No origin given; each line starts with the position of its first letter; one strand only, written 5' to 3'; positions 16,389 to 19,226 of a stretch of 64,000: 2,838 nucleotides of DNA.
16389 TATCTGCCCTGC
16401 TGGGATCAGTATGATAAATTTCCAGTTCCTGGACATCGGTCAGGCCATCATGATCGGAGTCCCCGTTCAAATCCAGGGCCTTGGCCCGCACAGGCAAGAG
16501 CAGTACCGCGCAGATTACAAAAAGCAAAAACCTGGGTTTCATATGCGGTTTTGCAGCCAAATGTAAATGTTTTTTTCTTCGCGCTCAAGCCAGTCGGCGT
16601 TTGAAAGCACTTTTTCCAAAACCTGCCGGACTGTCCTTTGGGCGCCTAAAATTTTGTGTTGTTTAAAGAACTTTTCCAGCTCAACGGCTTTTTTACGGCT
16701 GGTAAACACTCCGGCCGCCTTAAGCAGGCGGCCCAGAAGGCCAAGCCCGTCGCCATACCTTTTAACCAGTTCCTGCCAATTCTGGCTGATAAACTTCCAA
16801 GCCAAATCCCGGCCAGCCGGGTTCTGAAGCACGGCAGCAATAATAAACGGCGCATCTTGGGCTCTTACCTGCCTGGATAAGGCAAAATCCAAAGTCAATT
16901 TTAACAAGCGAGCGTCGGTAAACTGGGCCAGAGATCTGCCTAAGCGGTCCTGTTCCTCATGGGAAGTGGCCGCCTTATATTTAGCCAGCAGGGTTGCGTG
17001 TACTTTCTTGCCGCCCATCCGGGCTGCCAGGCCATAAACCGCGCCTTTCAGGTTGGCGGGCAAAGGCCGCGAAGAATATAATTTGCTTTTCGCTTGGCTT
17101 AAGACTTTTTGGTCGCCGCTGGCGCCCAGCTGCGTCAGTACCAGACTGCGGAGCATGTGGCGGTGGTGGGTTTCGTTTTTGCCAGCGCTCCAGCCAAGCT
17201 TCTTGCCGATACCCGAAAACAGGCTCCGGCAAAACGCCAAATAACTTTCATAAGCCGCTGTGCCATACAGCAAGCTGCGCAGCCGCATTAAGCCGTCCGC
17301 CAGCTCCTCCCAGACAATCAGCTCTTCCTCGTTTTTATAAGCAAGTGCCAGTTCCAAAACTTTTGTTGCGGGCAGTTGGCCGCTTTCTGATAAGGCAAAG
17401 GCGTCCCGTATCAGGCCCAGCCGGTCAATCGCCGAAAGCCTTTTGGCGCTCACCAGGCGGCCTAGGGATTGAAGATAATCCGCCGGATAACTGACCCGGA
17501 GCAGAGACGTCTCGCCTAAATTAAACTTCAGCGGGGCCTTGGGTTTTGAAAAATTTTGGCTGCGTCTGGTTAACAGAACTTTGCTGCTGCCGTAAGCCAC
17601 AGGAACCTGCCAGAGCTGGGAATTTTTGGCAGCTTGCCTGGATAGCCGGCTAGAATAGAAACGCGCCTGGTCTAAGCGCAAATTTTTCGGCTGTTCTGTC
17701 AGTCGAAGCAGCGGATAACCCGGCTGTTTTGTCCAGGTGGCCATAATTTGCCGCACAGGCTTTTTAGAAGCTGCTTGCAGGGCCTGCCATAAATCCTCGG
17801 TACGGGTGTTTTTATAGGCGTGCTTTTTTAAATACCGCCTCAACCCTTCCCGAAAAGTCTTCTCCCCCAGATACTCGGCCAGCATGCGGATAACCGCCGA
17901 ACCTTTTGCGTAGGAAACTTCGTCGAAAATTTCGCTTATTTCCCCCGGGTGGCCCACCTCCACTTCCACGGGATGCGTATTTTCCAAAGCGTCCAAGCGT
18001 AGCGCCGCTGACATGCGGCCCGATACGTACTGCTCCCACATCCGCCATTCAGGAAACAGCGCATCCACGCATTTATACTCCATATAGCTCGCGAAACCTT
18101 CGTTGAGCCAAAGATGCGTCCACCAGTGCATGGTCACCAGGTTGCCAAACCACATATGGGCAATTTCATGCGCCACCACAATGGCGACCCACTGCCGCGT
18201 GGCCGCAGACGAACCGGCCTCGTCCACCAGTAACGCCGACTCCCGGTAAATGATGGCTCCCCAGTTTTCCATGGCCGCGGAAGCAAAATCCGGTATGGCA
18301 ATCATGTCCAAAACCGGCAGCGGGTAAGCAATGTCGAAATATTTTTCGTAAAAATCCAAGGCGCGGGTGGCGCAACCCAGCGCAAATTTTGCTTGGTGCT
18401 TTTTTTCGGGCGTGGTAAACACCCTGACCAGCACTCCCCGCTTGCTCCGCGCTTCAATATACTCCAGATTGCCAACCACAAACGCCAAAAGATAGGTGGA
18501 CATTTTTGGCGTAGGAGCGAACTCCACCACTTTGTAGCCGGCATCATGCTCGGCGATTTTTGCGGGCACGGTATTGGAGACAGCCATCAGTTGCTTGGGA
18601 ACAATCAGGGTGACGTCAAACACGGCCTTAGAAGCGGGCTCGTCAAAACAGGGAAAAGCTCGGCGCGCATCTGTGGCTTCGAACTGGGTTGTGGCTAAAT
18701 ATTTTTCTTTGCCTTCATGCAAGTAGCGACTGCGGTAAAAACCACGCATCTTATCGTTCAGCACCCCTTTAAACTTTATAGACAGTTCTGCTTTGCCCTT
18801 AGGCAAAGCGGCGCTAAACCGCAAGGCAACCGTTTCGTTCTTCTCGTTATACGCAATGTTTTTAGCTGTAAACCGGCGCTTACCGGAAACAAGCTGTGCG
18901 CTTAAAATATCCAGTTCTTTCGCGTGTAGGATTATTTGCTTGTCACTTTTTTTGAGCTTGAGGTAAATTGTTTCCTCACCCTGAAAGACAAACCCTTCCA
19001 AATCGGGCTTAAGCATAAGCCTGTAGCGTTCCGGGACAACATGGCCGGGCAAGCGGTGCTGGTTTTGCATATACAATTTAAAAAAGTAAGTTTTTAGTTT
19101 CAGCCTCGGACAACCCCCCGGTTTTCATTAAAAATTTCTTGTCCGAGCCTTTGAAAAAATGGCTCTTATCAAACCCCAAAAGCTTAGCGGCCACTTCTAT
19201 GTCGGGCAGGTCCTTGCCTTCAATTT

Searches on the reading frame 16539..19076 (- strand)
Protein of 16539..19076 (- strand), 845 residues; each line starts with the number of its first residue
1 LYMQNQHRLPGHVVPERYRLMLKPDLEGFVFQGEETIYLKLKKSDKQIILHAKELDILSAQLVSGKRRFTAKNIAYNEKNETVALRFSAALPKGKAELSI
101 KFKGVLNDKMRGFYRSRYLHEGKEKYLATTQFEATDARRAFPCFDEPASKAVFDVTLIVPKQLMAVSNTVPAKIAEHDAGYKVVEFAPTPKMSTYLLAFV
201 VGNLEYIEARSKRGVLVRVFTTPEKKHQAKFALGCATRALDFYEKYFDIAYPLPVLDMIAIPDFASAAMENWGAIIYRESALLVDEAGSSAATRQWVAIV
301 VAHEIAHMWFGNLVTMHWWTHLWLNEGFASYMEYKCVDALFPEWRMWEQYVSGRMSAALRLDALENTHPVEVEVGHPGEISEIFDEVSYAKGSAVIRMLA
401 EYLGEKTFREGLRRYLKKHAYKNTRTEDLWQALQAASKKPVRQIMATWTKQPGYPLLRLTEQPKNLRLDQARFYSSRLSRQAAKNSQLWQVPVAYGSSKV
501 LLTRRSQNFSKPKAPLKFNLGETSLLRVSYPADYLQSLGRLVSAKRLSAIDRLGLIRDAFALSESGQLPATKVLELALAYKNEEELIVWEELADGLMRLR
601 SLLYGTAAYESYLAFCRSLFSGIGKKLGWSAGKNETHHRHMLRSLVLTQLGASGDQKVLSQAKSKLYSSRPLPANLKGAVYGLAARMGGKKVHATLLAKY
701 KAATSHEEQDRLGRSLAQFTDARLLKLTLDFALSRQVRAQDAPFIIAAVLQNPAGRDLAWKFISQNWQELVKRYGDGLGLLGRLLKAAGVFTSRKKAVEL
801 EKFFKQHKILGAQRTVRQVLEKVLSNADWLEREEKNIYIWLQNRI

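Call 87: search_solved_structures(query=window:16539-19076:-, max_evalue=0.00001)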
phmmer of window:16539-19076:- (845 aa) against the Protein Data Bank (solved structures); distinct sequences matched with E-value up to 0.00001: 120 (the best 60 are shown).
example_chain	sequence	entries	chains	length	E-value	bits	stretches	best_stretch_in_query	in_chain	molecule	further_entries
9o5k_G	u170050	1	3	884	7.2e-222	742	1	7-843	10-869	Puromycin-sensitive aminopeptidase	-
8sw0_A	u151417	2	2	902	7.8e-222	741.9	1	7-843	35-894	Puromycin-sensitive aminopeptidase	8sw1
6t6r_A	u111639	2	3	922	2.3e-150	505.5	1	4-843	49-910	Endoplasmic reticulum aminopeptidase 1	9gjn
6q4r_A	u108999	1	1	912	3e-150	505.1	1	4-843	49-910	Endoplasmic reticulum aminopeptidase 1,Endoplasmic reticulum aminopeptidase 1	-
9gjs_A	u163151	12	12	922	3.1e-150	505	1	4-843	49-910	Endoplasmic reticulum aminopeptidase 1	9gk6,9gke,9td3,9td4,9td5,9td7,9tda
6m8p_A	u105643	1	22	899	4.3e-150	504.6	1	4-843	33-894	Endoplasmic reticulum aminopeptidase 1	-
7z28_A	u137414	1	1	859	3.6e-149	501.5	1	4-843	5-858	Endoplasmic reticulum aminopeptidase 1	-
4kx7_A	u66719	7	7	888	1.6e-145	489.5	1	6-843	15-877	Glutamyl aminopeptidase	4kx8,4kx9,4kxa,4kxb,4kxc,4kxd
6ryf_A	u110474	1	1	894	3.1e-145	488.5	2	4-434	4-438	Endoplasmic reticulum aminopeptidase 1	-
2yd0_A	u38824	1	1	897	3.1e-145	488.5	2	4-434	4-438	ENDOPLASMIC RETICULUM AMINOPEPTIDASE 1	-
6rqx_A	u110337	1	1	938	3.9e-145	488.2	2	4-434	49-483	Endoplasmic reticulum aminopeptidase 1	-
3qnf_A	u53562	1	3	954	4.2e-145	488.1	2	4-434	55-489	Endoplasmic reticulum aminopeptidase 1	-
3mdj_A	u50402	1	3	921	9.6e-145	486.9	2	4-434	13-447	Endoplasmic reticulum aminopeptidase 1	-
6mgq_A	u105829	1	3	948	1.1e-144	486.7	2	4-434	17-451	Endoplasmic reticulum aminopeptidase 1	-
4fyq_A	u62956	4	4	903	2.8e-138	465.5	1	5-841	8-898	Aminopeptidase N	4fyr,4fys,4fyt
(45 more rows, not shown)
